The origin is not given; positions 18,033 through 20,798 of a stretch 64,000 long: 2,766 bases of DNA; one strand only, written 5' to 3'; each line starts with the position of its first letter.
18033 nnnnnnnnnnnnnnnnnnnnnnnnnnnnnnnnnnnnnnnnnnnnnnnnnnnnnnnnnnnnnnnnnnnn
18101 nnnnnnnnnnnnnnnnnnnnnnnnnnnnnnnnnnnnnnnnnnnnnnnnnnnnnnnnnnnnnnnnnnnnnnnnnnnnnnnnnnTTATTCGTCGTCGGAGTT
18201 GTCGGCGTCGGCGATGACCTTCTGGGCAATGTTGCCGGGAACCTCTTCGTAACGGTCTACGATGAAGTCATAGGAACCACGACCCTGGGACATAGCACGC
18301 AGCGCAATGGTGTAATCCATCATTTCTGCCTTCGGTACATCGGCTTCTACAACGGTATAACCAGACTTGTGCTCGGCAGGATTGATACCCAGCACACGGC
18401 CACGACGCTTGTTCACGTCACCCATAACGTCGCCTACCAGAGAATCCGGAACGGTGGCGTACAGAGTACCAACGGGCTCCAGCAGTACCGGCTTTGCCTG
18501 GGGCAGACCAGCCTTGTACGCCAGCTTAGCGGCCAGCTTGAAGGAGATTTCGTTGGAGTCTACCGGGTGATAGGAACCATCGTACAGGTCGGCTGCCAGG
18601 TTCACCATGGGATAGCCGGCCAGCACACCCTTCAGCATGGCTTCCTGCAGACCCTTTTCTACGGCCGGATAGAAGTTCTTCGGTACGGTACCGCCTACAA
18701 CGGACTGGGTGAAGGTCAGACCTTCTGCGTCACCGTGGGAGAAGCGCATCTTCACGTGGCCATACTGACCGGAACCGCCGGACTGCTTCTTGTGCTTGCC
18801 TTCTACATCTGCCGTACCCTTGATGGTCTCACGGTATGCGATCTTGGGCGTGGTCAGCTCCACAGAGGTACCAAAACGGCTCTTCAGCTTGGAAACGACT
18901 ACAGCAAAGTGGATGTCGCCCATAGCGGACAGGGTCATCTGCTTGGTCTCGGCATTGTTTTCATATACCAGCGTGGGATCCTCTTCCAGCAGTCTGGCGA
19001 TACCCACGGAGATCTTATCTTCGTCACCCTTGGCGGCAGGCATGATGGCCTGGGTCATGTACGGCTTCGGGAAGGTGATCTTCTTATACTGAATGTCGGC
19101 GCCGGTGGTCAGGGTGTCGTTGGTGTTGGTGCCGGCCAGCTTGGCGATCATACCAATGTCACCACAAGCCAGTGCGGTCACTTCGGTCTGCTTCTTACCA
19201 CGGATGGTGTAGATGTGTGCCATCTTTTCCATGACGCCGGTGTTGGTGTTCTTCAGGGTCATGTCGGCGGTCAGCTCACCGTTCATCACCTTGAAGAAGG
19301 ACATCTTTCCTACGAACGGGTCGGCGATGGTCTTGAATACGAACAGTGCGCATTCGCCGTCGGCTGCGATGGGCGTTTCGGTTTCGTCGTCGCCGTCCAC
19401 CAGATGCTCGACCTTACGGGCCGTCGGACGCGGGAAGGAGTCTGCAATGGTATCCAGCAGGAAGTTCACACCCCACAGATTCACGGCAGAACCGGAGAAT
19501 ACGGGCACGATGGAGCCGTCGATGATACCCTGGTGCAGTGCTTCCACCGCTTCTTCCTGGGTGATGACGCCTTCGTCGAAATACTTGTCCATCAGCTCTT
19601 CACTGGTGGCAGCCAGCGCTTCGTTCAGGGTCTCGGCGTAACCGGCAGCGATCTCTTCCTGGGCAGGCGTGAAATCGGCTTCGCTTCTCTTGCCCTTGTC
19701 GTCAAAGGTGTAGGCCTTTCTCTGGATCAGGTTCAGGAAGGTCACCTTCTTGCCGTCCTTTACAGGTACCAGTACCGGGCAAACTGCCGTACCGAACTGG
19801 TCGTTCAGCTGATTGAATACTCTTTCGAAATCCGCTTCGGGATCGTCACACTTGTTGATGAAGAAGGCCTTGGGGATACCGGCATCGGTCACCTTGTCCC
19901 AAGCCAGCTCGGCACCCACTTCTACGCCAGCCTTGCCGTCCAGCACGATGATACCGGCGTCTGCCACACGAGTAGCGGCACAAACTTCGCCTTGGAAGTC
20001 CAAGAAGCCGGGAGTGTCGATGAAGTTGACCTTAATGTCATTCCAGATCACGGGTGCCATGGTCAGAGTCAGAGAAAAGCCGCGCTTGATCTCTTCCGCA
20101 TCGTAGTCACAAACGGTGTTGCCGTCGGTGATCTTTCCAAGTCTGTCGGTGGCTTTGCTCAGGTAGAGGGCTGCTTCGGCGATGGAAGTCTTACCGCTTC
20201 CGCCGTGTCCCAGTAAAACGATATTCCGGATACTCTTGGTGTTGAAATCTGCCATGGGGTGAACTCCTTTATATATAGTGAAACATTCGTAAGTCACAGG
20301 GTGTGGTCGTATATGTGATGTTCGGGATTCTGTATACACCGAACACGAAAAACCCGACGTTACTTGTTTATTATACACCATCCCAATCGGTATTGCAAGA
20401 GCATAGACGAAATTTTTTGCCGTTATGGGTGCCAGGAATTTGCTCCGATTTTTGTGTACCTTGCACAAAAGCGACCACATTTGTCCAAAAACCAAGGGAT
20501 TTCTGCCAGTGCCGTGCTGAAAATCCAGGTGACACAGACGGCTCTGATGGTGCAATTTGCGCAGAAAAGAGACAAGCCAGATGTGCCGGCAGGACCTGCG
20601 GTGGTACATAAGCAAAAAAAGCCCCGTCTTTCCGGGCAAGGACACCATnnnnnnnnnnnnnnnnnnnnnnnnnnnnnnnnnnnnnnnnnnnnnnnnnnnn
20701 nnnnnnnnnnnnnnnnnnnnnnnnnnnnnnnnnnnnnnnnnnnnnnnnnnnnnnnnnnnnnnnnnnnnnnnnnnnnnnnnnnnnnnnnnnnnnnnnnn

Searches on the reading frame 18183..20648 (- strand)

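Call 18: search_protein_families(library=pfam, proteins=[window:18183-20648:-], max_evalue=0.01)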
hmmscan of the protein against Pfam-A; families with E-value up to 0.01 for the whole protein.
window:18183-20648:- (821 aa): 7 families
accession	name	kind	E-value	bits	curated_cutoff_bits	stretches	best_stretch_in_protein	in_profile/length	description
PF03764.24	EFG_IV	-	9.5e-37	125.9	24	1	601-719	1-121/121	Elongation factor G, domain IV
PF00009.33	GTP_EFTU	-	1.4e-35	123.1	26.5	1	138-406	1-187/188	Elongation factor Tu GTP binding domain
PF14492.12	EFG_III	-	2.2e-23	82.6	27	1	526-599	1-74/75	Elongation Factor G, domain III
PF00679.30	EFG_C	-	1.1e-22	80.2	27.9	1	721-810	1-88/89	Elongation factor G C-terminus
PF22042.2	EF-G_D2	-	3.9e-13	49.7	27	1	435-515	4-83/84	Elongation factor G domain 2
PF16658.11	RF3_C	-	6.7e-05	23.1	40.1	1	529-614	9-94/132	Class II release factor RF3, C-terminal domain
PF03144.31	GTP_EFTU_D2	-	0.0016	19.3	30.3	1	447-513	1-72/73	Elongation factor Tu domain 2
